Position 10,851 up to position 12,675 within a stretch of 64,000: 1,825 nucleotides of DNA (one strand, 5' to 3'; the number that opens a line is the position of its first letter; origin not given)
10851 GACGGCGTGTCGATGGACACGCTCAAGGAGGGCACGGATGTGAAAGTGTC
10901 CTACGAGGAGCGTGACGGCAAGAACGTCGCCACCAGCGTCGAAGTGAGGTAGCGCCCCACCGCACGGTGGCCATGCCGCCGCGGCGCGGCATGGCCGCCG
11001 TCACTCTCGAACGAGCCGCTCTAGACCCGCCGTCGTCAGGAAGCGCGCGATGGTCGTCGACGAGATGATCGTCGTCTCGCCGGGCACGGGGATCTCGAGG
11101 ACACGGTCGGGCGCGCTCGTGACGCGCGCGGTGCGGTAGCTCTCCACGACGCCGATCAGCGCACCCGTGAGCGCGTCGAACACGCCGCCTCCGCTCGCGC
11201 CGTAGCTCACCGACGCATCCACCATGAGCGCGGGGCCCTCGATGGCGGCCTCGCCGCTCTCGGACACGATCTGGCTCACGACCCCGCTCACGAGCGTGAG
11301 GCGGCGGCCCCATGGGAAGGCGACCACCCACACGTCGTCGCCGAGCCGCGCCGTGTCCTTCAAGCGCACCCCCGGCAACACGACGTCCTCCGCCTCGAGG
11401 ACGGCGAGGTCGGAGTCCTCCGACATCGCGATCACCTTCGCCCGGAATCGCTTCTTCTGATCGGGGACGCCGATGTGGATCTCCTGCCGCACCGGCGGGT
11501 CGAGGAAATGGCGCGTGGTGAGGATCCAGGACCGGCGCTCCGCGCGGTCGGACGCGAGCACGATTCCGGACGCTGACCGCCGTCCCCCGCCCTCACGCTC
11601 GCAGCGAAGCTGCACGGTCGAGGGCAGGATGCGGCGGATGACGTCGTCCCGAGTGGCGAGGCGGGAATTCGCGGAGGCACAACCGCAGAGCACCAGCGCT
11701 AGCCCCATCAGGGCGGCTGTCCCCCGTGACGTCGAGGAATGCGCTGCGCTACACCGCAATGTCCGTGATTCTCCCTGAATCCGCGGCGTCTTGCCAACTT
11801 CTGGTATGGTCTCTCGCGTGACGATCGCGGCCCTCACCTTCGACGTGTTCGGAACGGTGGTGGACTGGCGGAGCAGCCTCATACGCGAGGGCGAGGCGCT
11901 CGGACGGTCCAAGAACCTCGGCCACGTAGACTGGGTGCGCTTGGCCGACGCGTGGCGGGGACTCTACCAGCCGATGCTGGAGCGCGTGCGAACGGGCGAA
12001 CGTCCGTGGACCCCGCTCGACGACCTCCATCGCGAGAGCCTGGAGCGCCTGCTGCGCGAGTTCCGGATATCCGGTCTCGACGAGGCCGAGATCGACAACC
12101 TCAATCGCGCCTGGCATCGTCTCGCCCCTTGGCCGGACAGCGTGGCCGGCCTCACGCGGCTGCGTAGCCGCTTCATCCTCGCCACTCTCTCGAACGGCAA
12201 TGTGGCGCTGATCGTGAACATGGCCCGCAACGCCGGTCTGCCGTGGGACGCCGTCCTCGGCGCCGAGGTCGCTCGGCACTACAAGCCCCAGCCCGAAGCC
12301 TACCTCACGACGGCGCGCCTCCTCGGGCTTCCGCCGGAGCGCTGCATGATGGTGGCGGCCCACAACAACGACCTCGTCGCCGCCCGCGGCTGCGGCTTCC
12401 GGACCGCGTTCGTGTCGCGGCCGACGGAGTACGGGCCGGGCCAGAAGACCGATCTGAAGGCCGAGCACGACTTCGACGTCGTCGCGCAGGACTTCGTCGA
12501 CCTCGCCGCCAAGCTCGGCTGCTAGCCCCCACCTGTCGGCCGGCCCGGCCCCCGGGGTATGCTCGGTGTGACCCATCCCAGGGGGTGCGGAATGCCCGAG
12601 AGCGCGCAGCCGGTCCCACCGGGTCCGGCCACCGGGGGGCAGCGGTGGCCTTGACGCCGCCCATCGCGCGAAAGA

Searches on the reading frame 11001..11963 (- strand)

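Call 79: search_protein_families(library=pfam, proteins=[window:11001-11963:-], max_evalue=0.0001)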
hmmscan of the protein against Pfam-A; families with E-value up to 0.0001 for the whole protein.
window:11001-11963:- (320 aa): 1 family
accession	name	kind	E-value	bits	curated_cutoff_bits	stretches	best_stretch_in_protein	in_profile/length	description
PF13365.12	Trypsin_2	-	1.6e-20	74.8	27.6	1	131-272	1-144/144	Trypsin-like peptidase domain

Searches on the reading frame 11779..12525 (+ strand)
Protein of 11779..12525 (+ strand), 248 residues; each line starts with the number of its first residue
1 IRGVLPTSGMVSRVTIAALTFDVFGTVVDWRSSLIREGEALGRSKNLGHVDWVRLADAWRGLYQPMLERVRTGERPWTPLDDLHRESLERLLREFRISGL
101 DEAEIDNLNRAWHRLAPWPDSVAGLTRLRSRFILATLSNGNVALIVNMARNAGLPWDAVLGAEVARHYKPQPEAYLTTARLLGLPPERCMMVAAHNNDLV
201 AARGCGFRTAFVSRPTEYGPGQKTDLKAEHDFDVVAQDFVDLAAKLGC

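Call 79: search_protein_families(library=pfam, proteins=[window:11779-12525:+], max_evalue=0.0001)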
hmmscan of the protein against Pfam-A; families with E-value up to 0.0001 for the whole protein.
window:11779-12525:+ (248 aa): 3 families
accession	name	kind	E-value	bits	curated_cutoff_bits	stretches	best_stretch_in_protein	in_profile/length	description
PF00702.32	Hydrolase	-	4.2e-16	60.3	26.4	1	16-206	1-191/191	haloacid dehalogenase-like hydrolase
PF13419.12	HAD_2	-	5.1e-07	30.4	23.8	1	106-212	67-178/178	Haloacid dehalogenase-like hydrolase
PF13242.12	Hydrolase_like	-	7.1e-07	29.5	22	1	169-241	4-74/75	HAD-hyrolase-like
